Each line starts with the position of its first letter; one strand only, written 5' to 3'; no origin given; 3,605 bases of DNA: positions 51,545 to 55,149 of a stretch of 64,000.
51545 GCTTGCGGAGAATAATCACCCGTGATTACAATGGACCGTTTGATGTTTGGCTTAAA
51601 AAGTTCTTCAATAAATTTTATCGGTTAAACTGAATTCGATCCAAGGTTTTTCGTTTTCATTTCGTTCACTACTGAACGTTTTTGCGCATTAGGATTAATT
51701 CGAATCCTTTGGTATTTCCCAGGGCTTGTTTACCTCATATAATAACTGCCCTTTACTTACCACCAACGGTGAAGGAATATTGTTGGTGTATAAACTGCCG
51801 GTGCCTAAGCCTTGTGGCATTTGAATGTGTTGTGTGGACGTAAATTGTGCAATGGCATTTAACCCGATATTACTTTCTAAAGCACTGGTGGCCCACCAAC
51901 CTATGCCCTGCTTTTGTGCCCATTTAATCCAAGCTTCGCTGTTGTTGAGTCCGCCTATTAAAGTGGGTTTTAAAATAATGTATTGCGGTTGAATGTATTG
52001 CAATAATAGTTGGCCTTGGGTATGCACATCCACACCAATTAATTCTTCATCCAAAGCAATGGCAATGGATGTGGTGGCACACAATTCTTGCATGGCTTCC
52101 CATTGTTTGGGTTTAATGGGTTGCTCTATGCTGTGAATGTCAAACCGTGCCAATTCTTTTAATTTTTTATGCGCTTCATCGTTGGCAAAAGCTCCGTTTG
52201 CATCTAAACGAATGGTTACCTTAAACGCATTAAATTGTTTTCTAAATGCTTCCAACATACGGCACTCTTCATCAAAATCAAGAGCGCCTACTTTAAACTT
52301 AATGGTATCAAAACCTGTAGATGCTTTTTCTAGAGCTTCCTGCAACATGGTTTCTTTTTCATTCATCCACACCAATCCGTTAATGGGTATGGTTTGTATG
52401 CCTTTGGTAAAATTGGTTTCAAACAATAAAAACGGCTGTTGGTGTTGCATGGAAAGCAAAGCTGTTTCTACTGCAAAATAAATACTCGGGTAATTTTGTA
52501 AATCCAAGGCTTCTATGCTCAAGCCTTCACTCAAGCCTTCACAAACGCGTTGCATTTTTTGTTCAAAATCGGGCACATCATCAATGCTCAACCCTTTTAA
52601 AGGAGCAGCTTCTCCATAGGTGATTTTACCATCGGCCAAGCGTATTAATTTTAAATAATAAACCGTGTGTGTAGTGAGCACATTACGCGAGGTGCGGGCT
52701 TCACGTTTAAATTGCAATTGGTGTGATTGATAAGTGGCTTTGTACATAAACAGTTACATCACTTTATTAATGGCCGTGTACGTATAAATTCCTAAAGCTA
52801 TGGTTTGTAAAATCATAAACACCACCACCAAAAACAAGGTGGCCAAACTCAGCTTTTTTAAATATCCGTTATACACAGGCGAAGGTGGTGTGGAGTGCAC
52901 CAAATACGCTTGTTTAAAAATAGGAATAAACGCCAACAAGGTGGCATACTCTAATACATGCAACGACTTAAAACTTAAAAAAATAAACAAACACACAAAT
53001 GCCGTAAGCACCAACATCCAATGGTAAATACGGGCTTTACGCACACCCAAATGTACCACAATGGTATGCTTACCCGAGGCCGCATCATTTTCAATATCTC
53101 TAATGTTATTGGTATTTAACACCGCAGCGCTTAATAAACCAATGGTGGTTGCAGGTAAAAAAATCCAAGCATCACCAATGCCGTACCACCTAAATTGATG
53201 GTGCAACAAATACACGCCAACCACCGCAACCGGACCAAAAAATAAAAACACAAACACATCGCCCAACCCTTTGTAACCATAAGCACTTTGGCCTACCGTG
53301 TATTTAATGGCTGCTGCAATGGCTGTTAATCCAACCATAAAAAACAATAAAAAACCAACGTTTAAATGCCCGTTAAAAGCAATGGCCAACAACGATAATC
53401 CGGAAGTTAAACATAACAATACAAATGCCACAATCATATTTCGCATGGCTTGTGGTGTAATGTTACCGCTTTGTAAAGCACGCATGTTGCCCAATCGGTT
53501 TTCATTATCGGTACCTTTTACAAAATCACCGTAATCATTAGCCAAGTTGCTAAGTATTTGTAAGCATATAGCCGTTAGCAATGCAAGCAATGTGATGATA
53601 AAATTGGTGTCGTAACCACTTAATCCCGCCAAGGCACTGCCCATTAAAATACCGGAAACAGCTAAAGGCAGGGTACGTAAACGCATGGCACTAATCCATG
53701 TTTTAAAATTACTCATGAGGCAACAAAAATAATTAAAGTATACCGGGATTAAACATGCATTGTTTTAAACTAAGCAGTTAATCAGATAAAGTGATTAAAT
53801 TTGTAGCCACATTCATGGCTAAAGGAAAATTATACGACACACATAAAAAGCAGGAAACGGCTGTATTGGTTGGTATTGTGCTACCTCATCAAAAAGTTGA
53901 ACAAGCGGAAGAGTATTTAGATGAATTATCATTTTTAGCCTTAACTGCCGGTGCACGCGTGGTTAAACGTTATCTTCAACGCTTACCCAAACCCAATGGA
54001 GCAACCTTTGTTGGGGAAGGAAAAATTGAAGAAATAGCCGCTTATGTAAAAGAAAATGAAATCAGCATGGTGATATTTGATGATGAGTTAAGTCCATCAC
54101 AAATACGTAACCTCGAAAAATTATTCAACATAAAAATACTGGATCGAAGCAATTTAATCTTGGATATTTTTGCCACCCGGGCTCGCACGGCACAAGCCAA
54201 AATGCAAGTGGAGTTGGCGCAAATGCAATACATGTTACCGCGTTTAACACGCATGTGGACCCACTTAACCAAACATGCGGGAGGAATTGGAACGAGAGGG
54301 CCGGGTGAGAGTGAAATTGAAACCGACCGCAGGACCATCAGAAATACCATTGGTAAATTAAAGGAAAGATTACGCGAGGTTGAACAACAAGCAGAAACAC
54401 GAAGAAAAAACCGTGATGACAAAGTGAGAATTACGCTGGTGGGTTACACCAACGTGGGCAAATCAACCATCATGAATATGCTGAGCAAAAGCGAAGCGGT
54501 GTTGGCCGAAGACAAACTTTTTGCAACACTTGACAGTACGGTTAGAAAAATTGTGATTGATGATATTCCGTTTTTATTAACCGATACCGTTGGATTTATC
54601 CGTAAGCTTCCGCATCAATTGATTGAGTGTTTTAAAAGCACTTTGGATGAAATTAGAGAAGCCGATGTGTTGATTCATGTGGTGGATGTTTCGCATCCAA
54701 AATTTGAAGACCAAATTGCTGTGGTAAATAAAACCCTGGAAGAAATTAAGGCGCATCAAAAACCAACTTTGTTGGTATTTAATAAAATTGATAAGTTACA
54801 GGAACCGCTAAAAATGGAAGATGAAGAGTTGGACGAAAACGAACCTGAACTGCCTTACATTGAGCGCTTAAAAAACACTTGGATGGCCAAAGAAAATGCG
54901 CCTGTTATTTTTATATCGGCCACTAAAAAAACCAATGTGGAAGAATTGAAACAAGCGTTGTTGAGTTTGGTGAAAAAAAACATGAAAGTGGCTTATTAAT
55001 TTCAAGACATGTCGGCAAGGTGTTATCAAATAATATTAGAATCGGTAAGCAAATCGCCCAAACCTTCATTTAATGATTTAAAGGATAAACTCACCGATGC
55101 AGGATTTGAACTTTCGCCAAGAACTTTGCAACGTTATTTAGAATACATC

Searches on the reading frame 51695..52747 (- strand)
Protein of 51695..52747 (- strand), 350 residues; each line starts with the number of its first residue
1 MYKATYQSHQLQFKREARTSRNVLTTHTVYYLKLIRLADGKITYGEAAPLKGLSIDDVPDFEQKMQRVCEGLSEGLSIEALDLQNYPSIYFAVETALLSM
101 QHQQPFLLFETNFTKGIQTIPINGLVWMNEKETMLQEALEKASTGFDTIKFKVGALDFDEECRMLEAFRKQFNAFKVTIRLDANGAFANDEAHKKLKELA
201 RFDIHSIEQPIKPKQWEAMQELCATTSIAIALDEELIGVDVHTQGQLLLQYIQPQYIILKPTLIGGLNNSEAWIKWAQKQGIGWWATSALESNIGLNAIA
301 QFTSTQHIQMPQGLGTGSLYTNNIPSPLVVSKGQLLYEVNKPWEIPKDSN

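Call 62: search_protein_families(library=pfam, proteins=[window:51695-52747:-], max_evalue=0.00001)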
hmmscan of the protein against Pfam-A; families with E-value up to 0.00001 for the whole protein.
window:51695-52747:- (350 aa): 1 family
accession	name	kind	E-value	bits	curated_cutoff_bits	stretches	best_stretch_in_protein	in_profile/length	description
PF13378.12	MR_MLE_C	-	2.5e-25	89.9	29.4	1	135-333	3-201/219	Enolase C-terminal domain-like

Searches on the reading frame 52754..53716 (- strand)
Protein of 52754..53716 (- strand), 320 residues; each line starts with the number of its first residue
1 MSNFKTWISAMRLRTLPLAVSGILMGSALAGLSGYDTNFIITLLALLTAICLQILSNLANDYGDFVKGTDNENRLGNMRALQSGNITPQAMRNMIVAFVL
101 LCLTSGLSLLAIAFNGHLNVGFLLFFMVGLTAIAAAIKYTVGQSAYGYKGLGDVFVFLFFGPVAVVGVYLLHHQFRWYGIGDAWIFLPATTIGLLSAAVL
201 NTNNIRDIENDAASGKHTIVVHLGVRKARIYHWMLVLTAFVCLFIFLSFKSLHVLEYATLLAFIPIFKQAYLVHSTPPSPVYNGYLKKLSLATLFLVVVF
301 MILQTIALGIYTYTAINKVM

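Call 62: search_protein_families(library=pfam, proteins=[window:52754-53716:-], max_evalue=0.00001)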
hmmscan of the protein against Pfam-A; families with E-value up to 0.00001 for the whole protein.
window:52754-53716:- (320 aa): 1 family
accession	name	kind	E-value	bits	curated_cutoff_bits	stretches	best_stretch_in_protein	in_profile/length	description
PF01040.23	UbiA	-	3.2e-28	99.1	34.2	1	22-279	4-238/250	UbiA prenyltransferase family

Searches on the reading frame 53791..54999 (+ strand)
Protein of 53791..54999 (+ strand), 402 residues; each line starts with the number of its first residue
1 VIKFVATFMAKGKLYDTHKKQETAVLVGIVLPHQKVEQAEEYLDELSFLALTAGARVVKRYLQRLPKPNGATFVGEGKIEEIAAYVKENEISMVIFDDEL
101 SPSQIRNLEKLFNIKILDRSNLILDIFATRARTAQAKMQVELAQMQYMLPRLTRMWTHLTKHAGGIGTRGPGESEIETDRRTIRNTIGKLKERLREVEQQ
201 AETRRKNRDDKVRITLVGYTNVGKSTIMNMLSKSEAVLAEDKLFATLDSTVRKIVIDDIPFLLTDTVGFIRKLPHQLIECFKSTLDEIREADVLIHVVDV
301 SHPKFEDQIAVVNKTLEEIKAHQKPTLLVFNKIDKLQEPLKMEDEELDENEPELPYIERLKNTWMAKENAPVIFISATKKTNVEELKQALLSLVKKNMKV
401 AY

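Call 62: search_protein_families(library=pfam, proteins=[window:53791-54999:+], max_evalue=0.00001)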
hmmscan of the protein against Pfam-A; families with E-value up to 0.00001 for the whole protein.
window:53791-54999:+ (402 aa): 8 families
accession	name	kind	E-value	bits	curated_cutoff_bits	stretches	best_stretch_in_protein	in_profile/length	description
PF13167.11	GTP-bdg_N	-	1.4e-34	118.9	25.4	1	40-128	1-89/89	GTP-binding GTPase N-terminal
PF16360.10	GTP-bdg_M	-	1.4e-31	109.3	29.5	1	130-208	1-79/79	GTP-binding GTPase Middle Region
PF01926.29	MMR_HSR1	-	7e-23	81.3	21.9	1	213-332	1-113/113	50S ribosome-binding GTPase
PF00025.27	Arf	-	1.7e-08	34.6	22.3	1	207-386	10-166/174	ADP-ribosylation factor family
PF00009.33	GTP_EFTU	-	2.2e-08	34.4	26.5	1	287-395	89-187/188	Elongation factor Tu GTP binding domain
PF02421.24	FeoB_N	-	2.4e-06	27.6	27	0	213-388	2-154/156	Ferrous iron transport protein B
PF04670.18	Gtr1_RagA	-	5.4e-06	26.4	22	1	214-343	2-131/232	Gtr1/RagA G protein conserved region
PF03193.22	RsgA_GTPase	-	5.8e-06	26.7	30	0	212-235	107-130/174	RsgA GTPase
